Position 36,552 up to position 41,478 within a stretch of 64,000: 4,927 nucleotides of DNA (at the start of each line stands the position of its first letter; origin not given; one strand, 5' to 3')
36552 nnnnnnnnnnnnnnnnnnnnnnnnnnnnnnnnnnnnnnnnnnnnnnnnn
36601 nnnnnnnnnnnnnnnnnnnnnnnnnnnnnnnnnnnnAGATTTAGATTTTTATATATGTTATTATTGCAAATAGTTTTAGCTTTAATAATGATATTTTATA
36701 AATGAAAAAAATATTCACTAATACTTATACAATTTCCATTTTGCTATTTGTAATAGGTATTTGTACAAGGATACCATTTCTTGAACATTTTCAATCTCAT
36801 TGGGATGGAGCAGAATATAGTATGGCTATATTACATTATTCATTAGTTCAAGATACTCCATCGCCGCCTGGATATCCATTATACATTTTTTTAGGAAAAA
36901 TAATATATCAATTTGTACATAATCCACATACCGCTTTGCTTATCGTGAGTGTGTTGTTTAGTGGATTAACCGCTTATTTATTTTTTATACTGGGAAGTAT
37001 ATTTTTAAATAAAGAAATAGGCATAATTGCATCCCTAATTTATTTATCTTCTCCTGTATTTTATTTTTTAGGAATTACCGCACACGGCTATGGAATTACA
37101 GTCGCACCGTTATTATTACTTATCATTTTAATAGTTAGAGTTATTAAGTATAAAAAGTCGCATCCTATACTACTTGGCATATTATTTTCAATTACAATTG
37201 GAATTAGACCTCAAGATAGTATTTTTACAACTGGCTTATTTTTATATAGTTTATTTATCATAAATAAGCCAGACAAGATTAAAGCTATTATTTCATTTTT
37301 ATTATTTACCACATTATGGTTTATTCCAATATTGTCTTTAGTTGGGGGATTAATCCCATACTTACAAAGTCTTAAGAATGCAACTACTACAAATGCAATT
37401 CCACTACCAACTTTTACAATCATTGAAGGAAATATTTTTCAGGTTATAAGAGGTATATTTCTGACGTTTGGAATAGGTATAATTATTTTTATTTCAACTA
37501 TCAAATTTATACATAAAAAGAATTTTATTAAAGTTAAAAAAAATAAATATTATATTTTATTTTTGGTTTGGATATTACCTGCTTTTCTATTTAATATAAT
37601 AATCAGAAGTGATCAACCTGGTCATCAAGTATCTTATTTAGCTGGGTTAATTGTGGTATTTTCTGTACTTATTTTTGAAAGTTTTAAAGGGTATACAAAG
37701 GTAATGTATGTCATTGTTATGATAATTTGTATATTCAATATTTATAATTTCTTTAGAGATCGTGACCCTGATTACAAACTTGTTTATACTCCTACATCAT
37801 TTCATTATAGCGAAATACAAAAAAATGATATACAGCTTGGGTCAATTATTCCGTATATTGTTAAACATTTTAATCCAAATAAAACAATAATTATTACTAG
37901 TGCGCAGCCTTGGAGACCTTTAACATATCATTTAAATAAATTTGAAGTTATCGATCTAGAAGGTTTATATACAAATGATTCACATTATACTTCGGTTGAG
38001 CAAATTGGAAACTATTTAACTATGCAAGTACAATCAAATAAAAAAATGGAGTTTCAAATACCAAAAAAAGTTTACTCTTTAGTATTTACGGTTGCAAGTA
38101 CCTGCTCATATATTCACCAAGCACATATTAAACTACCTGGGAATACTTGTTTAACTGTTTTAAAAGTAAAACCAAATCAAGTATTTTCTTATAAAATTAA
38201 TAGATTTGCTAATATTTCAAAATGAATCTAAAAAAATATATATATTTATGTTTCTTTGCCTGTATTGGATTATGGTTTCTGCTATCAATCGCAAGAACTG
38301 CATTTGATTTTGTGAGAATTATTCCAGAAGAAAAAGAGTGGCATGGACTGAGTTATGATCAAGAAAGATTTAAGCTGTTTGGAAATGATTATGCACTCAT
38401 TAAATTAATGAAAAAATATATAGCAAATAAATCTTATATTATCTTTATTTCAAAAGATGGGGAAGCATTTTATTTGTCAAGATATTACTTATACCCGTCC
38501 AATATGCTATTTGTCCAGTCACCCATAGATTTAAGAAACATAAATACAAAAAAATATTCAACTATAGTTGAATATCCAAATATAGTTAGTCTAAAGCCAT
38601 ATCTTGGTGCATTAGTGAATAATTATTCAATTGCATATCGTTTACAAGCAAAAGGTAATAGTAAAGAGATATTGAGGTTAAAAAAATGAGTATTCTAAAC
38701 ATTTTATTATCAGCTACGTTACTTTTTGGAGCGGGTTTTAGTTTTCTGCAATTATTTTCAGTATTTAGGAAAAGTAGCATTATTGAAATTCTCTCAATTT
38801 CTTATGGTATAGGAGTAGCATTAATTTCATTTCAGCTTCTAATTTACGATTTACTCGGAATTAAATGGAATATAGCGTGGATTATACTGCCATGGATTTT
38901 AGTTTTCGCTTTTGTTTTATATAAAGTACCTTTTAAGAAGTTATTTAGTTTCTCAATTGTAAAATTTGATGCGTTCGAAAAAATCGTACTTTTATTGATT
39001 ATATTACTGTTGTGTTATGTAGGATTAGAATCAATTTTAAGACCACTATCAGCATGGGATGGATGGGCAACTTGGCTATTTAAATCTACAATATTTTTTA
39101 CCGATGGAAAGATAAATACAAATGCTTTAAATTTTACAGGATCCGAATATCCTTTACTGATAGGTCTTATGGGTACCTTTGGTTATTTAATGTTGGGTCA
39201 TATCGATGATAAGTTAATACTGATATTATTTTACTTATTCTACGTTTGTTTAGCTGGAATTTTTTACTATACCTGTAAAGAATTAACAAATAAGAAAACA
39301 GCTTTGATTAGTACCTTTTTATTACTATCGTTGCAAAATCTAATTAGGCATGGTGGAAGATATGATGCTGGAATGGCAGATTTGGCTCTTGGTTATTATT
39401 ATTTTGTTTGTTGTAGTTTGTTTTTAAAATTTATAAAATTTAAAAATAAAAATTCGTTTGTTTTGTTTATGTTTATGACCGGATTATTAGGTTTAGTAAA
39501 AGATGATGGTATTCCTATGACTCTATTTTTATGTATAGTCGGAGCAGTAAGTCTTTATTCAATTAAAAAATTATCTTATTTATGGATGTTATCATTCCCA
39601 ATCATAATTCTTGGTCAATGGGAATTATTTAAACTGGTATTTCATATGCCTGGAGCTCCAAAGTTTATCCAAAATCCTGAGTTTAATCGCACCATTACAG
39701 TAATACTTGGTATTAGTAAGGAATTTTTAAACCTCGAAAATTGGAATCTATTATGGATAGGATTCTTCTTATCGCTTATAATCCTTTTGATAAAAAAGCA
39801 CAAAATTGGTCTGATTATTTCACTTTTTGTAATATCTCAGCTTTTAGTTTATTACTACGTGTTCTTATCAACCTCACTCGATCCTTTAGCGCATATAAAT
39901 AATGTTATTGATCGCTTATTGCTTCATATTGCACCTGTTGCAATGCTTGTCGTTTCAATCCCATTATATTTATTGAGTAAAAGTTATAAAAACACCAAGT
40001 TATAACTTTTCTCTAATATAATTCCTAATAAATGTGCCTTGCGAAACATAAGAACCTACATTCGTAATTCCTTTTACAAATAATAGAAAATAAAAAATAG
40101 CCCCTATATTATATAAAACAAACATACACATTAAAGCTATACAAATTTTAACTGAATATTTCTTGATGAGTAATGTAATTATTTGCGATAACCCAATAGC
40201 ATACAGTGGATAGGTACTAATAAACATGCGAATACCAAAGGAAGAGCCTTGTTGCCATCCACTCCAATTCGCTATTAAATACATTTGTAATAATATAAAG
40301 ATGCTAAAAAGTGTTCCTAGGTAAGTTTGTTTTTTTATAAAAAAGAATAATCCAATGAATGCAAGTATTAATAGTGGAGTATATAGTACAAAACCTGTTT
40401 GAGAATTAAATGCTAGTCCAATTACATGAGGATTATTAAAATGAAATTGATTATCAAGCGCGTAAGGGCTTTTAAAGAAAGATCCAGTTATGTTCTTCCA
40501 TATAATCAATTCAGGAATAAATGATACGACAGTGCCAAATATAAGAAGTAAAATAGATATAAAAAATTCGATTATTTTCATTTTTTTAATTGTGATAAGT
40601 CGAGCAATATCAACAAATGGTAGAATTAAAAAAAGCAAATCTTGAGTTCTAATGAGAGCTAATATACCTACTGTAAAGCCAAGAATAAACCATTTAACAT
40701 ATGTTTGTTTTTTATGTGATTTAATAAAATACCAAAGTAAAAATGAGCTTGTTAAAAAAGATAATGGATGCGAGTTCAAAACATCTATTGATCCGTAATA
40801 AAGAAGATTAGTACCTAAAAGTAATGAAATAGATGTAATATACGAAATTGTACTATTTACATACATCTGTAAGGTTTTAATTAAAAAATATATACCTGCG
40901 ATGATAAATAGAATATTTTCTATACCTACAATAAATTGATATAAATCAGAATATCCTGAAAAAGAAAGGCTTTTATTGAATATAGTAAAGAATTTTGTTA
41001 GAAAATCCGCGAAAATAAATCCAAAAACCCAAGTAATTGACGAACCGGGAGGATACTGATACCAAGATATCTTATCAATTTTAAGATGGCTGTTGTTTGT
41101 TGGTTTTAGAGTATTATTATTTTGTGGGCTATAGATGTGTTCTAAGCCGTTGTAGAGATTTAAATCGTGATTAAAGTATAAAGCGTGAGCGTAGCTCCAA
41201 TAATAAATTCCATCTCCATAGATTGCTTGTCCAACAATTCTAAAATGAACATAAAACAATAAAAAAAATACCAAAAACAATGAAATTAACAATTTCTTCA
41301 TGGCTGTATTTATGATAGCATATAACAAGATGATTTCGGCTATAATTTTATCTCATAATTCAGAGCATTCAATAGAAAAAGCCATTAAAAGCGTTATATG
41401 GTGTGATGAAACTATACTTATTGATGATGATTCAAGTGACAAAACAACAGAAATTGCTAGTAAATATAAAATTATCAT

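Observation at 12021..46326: Roughly 34 kb glycosylation supercluster dominated by GT-C membrane glycosyltransferases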

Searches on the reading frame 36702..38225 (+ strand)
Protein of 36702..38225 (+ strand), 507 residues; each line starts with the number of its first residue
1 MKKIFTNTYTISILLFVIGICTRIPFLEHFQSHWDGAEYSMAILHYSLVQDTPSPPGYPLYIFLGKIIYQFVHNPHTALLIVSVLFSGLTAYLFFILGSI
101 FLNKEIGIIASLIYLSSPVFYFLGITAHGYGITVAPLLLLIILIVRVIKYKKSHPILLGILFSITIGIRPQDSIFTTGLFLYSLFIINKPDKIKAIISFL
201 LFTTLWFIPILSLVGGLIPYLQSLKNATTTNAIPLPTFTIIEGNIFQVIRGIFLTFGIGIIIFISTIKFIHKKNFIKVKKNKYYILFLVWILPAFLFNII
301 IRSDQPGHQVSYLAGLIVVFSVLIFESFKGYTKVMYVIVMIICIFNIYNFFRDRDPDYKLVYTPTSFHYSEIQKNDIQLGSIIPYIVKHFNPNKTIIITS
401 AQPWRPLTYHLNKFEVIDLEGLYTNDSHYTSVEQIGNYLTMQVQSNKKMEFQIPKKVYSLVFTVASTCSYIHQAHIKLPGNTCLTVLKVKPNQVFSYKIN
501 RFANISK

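Call 6: search_protein_families(library=pfam, proteins=[window:36702-38225:+], max_evalue=0.01)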
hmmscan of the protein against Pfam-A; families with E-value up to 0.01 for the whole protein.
window:36702-38225:+ (507 aa): 2 families
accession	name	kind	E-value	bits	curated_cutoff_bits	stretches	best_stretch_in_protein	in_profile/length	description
PF13231.12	PMT_2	-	1.6e-05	25.6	26.1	1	59-208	4-152/160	Dolichyl-phosphate-mannose-protein mannosyltransferase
PF11028.14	TMEM260-like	-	0.00012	22.4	24.2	1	52-188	14-173/179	Protein O-mannosyl-transferase TMEM260-like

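Call 9: search_protein_families(library=ncbifam, proteins=[window:36702-38225:+], max_evalue=0.1)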
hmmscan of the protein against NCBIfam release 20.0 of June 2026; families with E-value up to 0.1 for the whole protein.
window:36702-38225:+ (507 aa): 1 family
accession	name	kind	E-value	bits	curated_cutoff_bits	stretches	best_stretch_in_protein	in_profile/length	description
TIGR02738.1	TrbB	equivalog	0.082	12.6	132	0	443-478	37-72/153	type-F conjugative transfer system pilin assembly thiol-disulfide isomerase TrbB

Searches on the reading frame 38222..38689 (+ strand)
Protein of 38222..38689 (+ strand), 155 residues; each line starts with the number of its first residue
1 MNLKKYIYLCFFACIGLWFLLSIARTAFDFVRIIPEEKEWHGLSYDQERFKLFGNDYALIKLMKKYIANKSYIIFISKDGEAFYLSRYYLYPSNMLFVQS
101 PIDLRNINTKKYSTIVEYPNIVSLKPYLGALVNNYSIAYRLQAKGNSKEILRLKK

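Call 6: search_protein_families(library=pfam, proteins=[window:38222-38689:+], max_evalue=0.01)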
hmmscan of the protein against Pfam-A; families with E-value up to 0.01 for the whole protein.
window:38222-38689:+ (155 aa): 0 families

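Call 10: search_protein_families(library=ncbifam, proteins=[window:38222-38689:+], max_evalue=0.01)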
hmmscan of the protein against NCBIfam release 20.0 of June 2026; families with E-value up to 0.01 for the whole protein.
window:38222-38689:+ (155 aa): 0 families

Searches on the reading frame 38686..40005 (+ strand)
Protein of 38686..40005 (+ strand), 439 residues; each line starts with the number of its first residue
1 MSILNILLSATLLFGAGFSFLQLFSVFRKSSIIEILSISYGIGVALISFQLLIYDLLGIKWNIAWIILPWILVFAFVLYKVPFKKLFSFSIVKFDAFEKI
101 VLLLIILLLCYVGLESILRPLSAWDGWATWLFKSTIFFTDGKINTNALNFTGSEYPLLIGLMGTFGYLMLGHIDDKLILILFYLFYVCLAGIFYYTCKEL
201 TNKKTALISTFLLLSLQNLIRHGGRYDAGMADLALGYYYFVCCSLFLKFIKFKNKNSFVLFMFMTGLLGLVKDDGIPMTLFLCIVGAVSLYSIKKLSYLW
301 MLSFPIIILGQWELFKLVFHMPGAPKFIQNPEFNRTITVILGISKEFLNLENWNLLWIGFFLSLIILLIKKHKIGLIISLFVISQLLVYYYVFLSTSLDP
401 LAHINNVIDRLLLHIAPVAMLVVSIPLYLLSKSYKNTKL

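Call 6: search_protein_families(library=pfam, proteins=[window:38686-40005:+], max_evalue=0.01)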
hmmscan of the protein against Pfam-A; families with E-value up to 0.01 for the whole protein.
window:38686-40005:+ (439 aa): 0 families

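Call 9: search_protein_families(library=ncbifam, proteins=[window:38686-40005:+], max_evalue=0.1)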
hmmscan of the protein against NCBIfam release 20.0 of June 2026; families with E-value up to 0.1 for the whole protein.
window:38686-40005:+ (439 aa): 0 families

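Call 20: find_homologous_proteins(query=window:38686-40005:+)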
Query window:38686-40005:+ (439 aa): 53 proteins with E <= 0.001 among 8000 candidates.
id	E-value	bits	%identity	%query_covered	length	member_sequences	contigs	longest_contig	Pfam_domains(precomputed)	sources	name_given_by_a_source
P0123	5.4e-277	937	100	100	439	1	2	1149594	-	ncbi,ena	-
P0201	1.1e-98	349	44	96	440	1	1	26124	-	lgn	-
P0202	1.2e-96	343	41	97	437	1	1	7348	-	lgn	-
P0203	1.6e-96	342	43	97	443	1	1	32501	-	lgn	-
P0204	1.9e-95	339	43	97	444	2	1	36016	-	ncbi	-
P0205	3.6e-95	338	41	97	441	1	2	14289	-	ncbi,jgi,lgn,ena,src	-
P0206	1.7e-93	332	42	97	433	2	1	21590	-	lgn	-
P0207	1.6e-92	329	40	97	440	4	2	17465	-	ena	-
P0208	7.6e-92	327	41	93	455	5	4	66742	-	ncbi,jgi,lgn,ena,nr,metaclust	ncbi:MAG: hypothetical protein A2857_01250 [Candidatus Levybacteria bacterium RIFCSPHIGHO2_01_FULL_3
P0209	9.7e-92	326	40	97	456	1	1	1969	-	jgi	jgi:hypothetical protein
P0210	1.8e-91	325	40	97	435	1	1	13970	-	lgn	-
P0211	1.0e-89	320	41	95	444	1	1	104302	-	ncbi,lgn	-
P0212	3.7e-88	315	40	93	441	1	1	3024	-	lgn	-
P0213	5.0e-88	314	40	97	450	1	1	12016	-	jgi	jgi:hypothetical protein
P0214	5.6e-87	311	40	94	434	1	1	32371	-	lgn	-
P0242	8.6e-67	244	36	94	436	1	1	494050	-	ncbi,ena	-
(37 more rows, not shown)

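Call 25: search_solved_structures(query=A2, max_evalue=10)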
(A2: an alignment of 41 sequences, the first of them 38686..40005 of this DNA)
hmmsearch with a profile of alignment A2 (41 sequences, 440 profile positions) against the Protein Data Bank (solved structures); distinct sequences matched with E-value up to 10: 0.

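Call 32: find_encoding_contigs(protein=P0242, flank=10000, max_places=1)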
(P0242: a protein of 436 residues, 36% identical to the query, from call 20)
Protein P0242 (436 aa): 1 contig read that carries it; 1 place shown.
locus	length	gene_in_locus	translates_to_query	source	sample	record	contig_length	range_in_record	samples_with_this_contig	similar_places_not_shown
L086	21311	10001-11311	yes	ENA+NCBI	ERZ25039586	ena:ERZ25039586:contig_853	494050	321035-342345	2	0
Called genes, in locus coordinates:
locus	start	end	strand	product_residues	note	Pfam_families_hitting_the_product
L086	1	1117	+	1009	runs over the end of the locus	PF00133:tRNA-synt_1, PF09334:tRNA-synt_1g (faint), PF08264:Anticodon_1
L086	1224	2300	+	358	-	PF01098:FTSW_RODA_SPOVE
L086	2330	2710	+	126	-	PF00829:Ribosomal_L21p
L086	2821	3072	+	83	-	PF01016:Ribosomal_L27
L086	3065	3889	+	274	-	PF02195:ParB_N, PF17762:HTH_ParB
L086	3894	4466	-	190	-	PF10502:Peptidase_S26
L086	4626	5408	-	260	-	-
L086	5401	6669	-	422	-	PF00158:Sigma54_activat, PF14532:Sigma54_activ_2 (weak), PF07728:AAA_5, PF25601:AAA_lid_14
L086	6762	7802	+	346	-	PF13439:Glyco_transf_4, PF13579:Glyco_trans_4_4, PF00534:Glycos_transf_1, PF13692:Glyco_trans_1_4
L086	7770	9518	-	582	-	PF10131:PTPS_related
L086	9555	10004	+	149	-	-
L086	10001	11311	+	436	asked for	-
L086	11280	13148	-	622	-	-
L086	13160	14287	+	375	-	PF01370:Epimerase, PF07993:NAD_binding_4, PF16363:GDP_Man_Dehyd, PF01370:Epimerase, PF16363:GDP_Man_Dehyd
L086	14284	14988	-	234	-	PF00535:Glycos_transf_2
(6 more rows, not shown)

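Call 35: predict_structure(alignment_id=A2)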
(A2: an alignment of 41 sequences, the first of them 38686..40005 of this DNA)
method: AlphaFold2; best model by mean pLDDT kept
length: 439 residues; sequences in the alignment: 41
mean_pLDDT: 91.3   pTM: 0.93
mean pLDDT of the five models: 91.3, 91.2, 91.1, 90.2, 90.1
residues with pLDDT >= 90: 335; 70-90: 84; 50-70: 17; < 50: 3
segments of 3 or more residues with pLDDT < 50: 437-439
pLDDT, mean of each block of 10 residues (from residue 1): 95 96 82 95 97 94 96 93 80 94 98 88 67 93 89 83 97 92 96 97 97 93 69 96 97 95 97 94 97 97 96 90 79 96 89 84 96 96 95 93 91 96 96 63
secondary structure, 60 per line:
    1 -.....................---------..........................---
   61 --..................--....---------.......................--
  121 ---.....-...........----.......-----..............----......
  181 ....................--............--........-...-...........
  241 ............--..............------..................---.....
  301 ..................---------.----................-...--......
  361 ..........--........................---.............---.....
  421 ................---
elements in order: H2-22 H32-57 H63-80 H83-86 H96-118 H124-128 H130-140 H145-151 H157-170 H175-200 H203-214 H217-224 H230-252 H255-268 H275-292 H296-318 H333-348 H355-370 H373-395 H400-412 H416-436

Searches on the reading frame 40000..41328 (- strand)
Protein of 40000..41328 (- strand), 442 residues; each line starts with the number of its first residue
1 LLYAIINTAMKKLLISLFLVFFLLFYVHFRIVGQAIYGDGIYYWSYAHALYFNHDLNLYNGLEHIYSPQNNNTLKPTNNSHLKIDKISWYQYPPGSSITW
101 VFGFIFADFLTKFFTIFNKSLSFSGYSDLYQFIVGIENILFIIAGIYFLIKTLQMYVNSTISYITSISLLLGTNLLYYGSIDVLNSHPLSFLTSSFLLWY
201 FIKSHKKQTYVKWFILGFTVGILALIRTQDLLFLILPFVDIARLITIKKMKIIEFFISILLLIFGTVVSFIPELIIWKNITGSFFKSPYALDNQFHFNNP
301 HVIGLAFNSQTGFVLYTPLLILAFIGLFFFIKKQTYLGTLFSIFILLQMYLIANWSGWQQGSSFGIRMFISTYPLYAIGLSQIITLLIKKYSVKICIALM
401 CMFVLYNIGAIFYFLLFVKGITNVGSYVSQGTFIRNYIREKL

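Call 6: search_protein_families(library=pfam, proteins=[window:40000-41328:-], max_evalue=0.01)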
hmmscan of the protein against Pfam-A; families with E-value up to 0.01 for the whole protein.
window:40000-41328:- (442 aa): 1 family
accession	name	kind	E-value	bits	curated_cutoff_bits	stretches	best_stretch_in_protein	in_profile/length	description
PF19701.4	DUF6199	-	0.0082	16.3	27.7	0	255-290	2-34/64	Family of unknown function (DUF6199)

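Call 9: search_protein_families(library=ncbifam, proteins=[window:40000-41328:-], max_evalue=0.1)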
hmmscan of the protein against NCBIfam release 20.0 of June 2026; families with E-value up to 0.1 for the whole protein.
window:40000-41328:- (442 aa): 2 families
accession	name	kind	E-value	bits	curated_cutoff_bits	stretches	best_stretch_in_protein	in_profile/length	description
NF047440.1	LA3751_2_3_fam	subfamily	0.0002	20.3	200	1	14-420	3-391/460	LA_3751/LA_3752 family putative glycosyltransferase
TIGR01908.1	cas_CXXC_CXXC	equivalog_domain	0.016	14.6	19.4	1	185-234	195-244/308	type I-B CRISPR-associated protein Cas8b1/Cst1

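Call 57: find_related_loci(query=window:40000-41328:-, collection=metagenome_contigs, flank=10000)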
Query window:40000-41328:- (442 aa) in metagenome_contigs; peptide patterns used: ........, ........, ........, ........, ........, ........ (x = any residue, [..] = any of these).
105 stretches matched a pattern; 4 encode a relative of the query (tblastn E <= 1e-3); 4 distinct loci.
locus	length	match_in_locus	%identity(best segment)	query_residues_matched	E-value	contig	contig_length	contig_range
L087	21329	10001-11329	38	1-442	8e-85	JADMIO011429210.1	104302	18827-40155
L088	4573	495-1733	36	25-435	3e-79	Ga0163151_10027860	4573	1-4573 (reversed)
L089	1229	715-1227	42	11-179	2e-34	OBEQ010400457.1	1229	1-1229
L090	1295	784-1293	35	13-182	4e-28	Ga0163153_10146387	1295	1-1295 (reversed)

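Call 70: search_solved_structures(query=A3, max_evalue=10)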
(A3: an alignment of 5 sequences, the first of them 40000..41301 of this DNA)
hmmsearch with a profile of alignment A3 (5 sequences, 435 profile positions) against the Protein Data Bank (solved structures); distinct sequences matched with E-value up to 10: 1.
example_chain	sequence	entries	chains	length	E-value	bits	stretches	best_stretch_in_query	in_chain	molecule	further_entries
9rbf_V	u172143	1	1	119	2.4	10.2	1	303-379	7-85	NuoK-86 nascent peptide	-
